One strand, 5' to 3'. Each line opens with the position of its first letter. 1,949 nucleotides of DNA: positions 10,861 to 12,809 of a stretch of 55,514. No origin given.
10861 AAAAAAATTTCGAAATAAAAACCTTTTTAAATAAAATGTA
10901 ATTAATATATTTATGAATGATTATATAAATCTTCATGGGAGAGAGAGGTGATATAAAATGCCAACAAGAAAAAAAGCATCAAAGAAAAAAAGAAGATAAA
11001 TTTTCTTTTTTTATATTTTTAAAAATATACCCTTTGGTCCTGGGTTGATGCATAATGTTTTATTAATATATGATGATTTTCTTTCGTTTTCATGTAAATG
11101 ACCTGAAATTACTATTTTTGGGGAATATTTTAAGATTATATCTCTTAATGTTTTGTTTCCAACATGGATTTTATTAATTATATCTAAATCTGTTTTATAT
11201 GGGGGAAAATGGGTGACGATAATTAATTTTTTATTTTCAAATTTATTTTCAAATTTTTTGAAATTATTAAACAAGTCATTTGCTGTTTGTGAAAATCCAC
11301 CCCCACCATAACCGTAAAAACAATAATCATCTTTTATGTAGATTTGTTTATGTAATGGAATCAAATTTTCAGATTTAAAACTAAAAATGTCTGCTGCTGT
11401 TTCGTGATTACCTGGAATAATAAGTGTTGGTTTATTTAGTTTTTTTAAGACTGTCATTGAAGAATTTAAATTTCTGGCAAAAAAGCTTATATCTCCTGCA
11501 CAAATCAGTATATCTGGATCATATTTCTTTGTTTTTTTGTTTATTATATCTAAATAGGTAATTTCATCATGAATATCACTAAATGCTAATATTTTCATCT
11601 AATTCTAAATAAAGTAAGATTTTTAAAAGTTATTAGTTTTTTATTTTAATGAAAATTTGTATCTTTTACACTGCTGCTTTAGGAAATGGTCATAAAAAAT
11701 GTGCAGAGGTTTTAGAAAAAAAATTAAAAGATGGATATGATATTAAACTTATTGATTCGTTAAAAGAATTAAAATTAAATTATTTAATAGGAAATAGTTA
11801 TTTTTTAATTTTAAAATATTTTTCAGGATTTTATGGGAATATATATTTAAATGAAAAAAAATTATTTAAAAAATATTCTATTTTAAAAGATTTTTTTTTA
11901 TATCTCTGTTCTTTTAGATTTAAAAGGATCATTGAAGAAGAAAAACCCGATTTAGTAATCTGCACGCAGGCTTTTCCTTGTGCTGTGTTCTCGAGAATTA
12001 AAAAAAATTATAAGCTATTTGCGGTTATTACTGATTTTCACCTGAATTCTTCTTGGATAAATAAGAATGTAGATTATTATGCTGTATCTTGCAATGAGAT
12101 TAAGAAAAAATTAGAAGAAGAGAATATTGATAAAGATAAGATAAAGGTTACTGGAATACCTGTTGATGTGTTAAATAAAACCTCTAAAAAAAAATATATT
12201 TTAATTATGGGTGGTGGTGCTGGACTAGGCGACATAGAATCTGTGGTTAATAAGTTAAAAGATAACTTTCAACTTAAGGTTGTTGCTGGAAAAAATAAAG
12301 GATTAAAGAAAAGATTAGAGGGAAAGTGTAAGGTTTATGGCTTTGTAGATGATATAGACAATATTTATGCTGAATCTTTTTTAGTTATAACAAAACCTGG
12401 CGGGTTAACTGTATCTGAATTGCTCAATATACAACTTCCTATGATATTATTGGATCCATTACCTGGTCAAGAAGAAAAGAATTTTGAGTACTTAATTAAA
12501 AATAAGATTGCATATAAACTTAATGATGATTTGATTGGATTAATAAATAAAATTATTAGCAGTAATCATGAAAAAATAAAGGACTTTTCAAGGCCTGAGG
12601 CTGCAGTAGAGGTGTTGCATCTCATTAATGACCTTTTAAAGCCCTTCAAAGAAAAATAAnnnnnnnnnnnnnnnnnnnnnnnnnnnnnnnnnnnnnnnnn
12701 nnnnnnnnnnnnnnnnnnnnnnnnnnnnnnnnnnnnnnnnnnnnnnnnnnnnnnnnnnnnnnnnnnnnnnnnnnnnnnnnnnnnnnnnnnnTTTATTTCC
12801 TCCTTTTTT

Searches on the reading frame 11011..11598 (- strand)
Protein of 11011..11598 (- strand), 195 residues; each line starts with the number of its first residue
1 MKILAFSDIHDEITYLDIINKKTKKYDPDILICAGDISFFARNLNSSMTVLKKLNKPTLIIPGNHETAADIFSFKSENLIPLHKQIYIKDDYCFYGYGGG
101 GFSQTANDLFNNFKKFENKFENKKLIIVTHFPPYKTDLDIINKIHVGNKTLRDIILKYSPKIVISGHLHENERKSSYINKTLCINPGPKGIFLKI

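Call 7: search_protein_families(library=pfam, max_evalue=0.1, proteins=[window:11011-11598:-])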
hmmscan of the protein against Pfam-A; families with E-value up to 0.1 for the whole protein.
window:11011-11598:- (195 aa): 3 families
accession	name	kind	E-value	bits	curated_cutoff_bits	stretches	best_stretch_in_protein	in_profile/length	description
PF00149.33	Metallophos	-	1.5e-18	68.4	21.5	1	1-170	1-190/191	Calcineurin-like phosphoesterase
PF12850.12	Metallophos_2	-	3.8e-14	53.4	27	1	1-188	1-134/154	Calcineurin-like phosphoesterase superfamily domain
PF14582.11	Metallophos_3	-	5.1e-13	49.4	28.2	2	47-187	81-237/259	Metallophosphoesterase, calcineurin superfamily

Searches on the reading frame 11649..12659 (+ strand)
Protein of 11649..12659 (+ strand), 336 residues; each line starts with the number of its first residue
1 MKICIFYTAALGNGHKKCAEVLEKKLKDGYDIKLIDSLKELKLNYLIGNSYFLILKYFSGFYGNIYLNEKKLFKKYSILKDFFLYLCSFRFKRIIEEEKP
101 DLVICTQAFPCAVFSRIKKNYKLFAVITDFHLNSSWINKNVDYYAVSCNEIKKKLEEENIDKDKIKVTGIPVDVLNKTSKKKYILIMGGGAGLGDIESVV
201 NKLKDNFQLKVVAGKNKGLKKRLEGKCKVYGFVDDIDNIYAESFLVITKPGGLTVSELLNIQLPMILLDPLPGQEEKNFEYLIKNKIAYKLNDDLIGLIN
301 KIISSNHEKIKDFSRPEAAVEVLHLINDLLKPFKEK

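Call 7: search_protein_families(library=pfam, max_evalue=0.1, proteins=[window:11649-12659:+])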
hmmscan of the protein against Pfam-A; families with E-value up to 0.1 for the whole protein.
window:11649-12659:+ (336 aa): 5 families
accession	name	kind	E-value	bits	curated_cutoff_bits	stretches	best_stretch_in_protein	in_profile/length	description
PF06925.17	MGDG_synth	-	4.4e-28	98.9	25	1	15-172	1-169/169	Monogalactosyldiacylglycerol (MGDG) synthase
PF04101.22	Glyco_tran_28_C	-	4.4e-08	33.8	22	1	184-317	2-152/166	Glycosyltransferase family 28 C-terminal domain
PF13477.12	Glyco_trans_4_2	-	0.01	16.5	23.4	1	80-117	55-92/139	Glycosyl transferase 4-like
PF13439.12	Glyco_transf_4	-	0.016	15.7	28.5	1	84-173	57-167/170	Glycosyltransferase Family 4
PF13692.12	Glyco_trans_1_4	-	0.035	14.8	27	1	201-286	25-127/142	Glycosyl transferases group 1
